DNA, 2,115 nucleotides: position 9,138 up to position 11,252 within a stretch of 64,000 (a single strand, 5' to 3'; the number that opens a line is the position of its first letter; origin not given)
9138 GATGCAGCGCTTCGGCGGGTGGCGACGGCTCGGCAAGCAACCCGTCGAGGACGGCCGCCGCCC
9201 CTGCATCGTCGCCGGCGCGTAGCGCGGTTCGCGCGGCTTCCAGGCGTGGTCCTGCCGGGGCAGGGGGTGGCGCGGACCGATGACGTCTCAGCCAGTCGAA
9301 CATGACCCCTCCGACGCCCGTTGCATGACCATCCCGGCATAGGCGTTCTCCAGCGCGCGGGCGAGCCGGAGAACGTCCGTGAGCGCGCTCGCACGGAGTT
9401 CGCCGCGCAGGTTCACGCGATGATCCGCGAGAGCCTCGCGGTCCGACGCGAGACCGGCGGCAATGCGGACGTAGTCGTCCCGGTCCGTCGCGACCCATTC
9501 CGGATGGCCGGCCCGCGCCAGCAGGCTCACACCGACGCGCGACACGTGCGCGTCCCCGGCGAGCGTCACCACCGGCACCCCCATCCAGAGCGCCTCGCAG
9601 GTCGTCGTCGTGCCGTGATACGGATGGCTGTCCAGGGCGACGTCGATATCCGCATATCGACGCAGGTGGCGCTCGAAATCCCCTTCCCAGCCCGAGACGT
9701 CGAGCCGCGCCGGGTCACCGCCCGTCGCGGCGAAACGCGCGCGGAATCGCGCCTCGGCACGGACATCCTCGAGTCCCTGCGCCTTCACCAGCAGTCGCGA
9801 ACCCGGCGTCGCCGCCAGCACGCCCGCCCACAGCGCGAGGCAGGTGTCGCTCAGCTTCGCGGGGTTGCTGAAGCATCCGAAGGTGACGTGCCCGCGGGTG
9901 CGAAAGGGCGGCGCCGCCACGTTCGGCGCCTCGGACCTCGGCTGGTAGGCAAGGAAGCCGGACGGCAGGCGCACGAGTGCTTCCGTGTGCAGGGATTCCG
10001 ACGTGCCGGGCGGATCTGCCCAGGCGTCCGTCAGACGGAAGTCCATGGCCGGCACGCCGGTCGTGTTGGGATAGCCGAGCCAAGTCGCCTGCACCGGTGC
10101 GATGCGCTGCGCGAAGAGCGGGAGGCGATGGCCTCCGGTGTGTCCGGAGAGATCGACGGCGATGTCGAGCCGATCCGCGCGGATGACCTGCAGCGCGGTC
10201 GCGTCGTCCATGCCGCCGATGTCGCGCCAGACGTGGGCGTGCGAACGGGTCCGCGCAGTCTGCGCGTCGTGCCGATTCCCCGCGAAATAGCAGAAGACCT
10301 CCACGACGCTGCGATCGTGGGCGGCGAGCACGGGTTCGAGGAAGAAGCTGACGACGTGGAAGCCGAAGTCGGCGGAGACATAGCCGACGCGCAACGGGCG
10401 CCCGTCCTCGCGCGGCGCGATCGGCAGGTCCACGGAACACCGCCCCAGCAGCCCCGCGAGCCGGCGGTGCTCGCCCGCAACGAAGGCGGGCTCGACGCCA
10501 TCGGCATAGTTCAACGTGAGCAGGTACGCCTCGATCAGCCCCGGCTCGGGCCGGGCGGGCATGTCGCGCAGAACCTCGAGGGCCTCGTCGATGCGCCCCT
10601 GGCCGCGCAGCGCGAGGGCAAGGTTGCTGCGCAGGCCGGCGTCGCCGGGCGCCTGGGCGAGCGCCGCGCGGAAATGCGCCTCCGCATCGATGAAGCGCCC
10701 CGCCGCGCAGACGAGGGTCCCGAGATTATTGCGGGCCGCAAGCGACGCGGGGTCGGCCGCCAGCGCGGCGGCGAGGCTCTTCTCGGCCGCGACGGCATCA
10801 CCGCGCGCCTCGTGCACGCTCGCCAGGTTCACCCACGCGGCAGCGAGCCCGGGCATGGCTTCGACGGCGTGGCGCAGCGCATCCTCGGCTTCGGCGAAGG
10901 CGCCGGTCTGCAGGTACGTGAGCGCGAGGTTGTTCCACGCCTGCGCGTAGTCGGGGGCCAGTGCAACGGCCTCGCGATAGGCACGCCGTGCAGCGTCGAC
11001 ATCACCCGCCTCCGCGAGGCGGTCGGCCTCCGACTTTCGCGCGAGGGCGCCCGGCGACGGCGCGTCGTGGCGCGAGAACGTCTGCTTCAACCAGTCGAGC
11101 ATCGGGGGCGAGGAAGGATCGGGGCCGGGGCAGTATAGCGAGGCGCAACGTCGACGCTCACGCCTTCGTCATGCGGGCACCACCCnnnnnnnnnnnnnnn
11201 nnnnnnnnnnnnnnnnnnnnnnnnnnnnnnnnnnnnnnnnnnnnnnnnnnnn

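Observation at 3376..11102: Three tandem TPR+GT41 (OGT/SPINDLY-like) glycosyltransferase paralogues converging on a sigma54-driven type IVa pilin gene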

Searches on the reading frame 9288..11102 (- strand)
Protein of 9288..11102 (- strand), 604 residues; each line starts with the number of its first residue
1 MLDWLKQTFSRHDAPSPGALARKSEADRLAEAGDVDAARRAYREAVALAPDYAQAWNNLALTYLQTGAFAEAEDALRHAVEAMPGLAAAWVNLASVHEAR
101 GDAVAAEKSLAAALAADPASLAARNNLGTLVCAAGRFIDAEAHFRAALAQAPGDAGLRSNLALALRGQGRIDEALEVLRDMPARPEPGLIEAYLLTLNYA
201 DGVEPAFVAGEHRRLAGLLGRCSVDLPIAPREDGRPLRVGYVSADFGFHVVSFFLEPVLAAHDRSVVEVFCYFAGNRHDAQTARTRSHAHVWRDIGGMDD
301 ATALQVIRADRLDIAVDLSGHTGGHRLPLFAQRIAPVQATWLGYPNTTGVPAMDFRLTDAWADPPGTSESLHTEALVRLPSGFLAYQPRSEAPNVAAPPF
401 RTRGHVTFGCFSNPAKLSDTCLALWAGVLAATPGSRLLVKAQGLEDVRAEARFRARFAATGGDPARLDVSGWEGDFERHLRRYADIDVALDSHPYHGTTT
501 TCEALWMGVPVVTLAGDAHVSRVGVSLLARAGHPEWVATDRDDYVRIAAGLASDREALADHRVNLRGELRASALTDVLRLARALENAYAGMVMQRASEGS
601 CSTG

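Call 7: search_protein_families(library=pfam, proteins=[window:9288-11102:-], max_evalue=0.01)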
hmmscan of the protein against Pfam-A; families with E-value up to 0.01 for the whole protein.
window:9288-11102:- (604 aa): 18 families
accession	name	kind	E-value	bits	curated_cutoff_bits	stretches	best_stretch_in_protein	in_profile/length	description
PF13844.12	Glyco_transf_41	-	2.8e-46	158.3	25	2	233-384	77-229/543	Glycosyl transferase family 41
PF14559.12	TPR_19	-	6.6e-19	68.4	25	4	133-183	3-53/68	Tetratricopeptide repeat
PF07719.23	TPR_2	-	1.3e-17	62.8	27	1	53-85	1-33/34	Tetratricopeptide repeat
PF13428.12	TPR_14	-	2.6e-15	55.8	23.5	2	26-60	8-42/44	Tetratricopeptide repeat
PF00515.34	TPR_1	-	3.4e-15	55.6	27.8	1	53-81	1-29/34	Tetratricopeptide repeat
PF13432.12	TPR_16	-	4.6e-15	56.2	32.7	2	25-85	3-63/65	Tetratricopeptide repeat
PF13431.12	TPR_17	-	3.6e-14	52.2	24.4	1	41-73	1-33/34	Tetratricopeptide repeat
PF13424.12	TPR_12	-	9.8e-14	51.8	30.1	3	121-179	3-69/77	Tetratricopeptide repeat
PF13181.12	TPR_8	-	1.5e-12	47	25.7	1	53-82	1-30/34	Tetratricopeptide repeat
PF13374.12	TPR_10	-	2.9e-10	40.3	27.5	2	121-149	2-30/42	Tetratricopeptide repeat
PF13414.12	TPR_11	-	8.7e-09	35.4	26.8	1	27-67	2-42/42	TPR repeat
PF13176.12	TPR_7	-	5.1e-07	29.7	27.9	0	55-80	1-26/36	Tetratricopeptide repeat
PF13371.12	TPR_9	-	0.0001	22.7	35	1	29-84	5-60/73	Tetratricopeptide repeat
PF20308.4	TPR-S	-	0.00063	20.7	27.6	0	142-184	7-47/102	Tetratricopeptide Repeats-Sensor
PF13429.12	TPR_15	-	0.00082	19.3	26.2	0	87-204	146-259/280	Tetratricopeptide repeat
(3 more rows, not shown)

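Call 8: search_protein_families(library=ncbifam, proteins=[window:9288-11102:-], max_evalue=0.01)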
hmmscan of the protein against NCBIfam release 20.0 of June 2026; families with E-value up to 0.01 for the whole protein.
window:9288-11102:- (604 aa): 16 families
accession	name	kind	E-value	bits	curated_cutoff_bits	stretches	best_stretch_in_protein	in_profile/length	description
TIGR02521.1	type_IV_pilW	equivalog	1.9e-18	66.9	154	1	58-178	36-158/234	type IV pilus biogenesis/stability protein PilW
TIGR02917.1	PEP_TPR_lipo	equivalog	3.3e-16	58.4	312.2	1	32-181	444-593/899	XrtA/PEP-CTERM system TPR-repeat protein PrsT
NF033920.0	C39_PA2778_fam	equivalog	2.1e-12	47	150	2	26-117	163-254/255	PA2778 family cysteine peptidase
NF033762.1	social_mot_Tgl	equivalog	9e-12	44.9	225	2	98-177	42-122/252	social motility TPR repeat lipoprotein Tgl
NF040959.1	MamA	equivalog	3.9e-11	42.8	200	2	29-144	81-196/204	magnetosome protein MamA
NF049992.1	NGTferase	equivalog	1.9e-10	40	1000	1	332-556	355-575/614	UDP-glucose:protein N-beta-glucosyltransferase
NF033758.1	gliding_GltE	equivalog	1.6e-09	37.3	225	2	76-193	75-191/411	adventurous gliding motility TPR repeat lipoprotein GltE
TIGR03939.1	PGA_TPR_OMP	equivalog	7.4e-07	27.8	366.65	1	47-127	389-469/800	poly-beta-1,6 N-acetyl-D-glucosamine export porin PgaA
NF008391.2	PRK11189.1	equivalog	5.5e-06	26.1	250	1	36-92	82-138/297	lipoprotein NlpI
NF052415.1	T3SS_chap_SctY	equivalog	9.5e-06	26.1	70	0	33-115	20-105/106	type III secretion apparatus assembly chaperone SctY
NF008520.0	PRK11447.1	equivalog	8.2e-05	20.6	858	1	95-183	469-557/1157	cellulose synthase complex outer membrane protein BcsC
TIGR04510.1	mod_pep_cyc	subfamily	0.00014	20.5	400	1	27-179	406-560/814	putative peptide modification system cyclase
NF008757.0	PRK11788.1-5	equivalog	0.00033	19.9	363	1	31-181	119-275/388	lipopolysaccharide assembly protein LapB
NF002725.1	PRK02603.1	equivalog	0.00044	20.3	143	1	32-108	48-127/173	photosystem I assembly protein Ycf3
NF008755.0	PRK11788.1-3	equivalog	0.0057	16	430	0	92-193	185-288/388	lipopolysaccharide assembly protein LapB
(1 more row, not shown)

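Call 14: search_solved_structures(query=window:9288-11102:-, max_evalue=1e-10, show_alignments=0)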
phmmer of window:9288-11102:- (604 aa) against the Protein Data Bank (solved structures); distinct sequences matched with E-value up to 1e-10: 32.
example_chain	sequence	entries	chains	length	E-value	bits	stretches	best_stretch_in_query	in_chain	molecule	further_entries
7y4i_A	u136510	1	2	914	1.1e-104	354.5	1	33-592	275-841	Probable UDP-N-acetylglucosamine--peptide N-acetylglucosaminyltransferase SPINDLY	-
8dtf_A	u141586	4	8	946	1.9e-104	353.7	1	33-592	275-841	Probable UDP-N-acetylglucosamine--peptide N-acetylglucosaminyltransferase SPINDLY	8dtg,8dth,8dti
5djs_A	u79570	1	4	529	2.6e-83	283.9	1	93-591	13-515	Tetratricopeptide TPR_2 repeat protein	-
7yea_A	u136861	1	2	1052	2.1e-76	261.1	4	232-406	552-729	UDP-N-acetylglucosamine--peptide N-acetylglucosaminyltransferase 110 kDa subunit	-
7yeh_B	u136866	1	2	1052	2.1e-76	261.1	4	232-406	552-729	UDP-N-acetylglucosamine--peptide N-acetylglucosaminyltransferase 110 kDa subunit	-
7ntf_A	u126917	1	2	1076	3.6e-76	260.3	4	232-406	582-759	Isoform 1 of UDP-N-acetylglucosamine--peptide N-acetylglucosaminyltransferase 110 kDa subu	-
9qhb_A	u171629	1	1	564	1.2e-56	195.9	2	31-148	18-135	Engineered tetratricopeptide repeat protein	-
6q4m_A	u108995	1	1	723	2.6e-51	178.2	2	29-406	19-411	UDP-N-acetylglucosamine--peptide N-acetylglucosaminyltransferase 110 kDa subunit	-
8cm9_A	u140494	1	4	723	4.7e-51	177.4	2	29-406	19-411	UDP-N-acetylglucosamine--peptide N-acetylglucosaminyltransferase 110 kDa subunit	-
6ibo_A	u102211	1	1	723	5e-51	177.3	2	29-406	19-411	UDP-N-acetylglucosamine--peptide N-acetylglucosaminyltransferase 110 kDa subunit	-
3pe3_A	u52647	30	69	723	5e-51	177.3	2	29-406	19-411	UDP-N-acetylglucosamine--peptide N-acetylglucosaminyltransferase 110 kDa subunit | UDP-N-ACETYLGLUCOSAMINE--PEPTIDE N-ACETYLGLUCOSAMINYL TRANSFERASE 110 KDA SUB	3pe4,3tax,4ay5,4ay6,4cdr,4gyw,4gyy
6tka_AAA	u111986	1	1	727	5.2e-51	177.2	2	29-406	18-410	UDP-N-acetylglucosamine--peptide N-acetylglucosaminyltransferase 110 kDa subunit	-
5nps_A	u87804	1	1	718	5.5e-51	177.2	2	29-406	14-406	UDP-N-acetylglucosamine--peptide N-acetylglucosaminyltransferase 110 kDa subunit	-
5npr_A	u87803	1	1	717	5.6e-51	177.1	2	29-406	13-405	UDP-N-acetylglucosamine--peptide N-acetylglucosaminyltransferase 110 kDa subunit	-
5lwv_A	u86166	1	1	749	5.8e-51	177.1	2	29-406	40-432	Host cell factor 1,UDP-N-acetylglucosamine--peptide N-acetylglucosaminyltransferase 110 kD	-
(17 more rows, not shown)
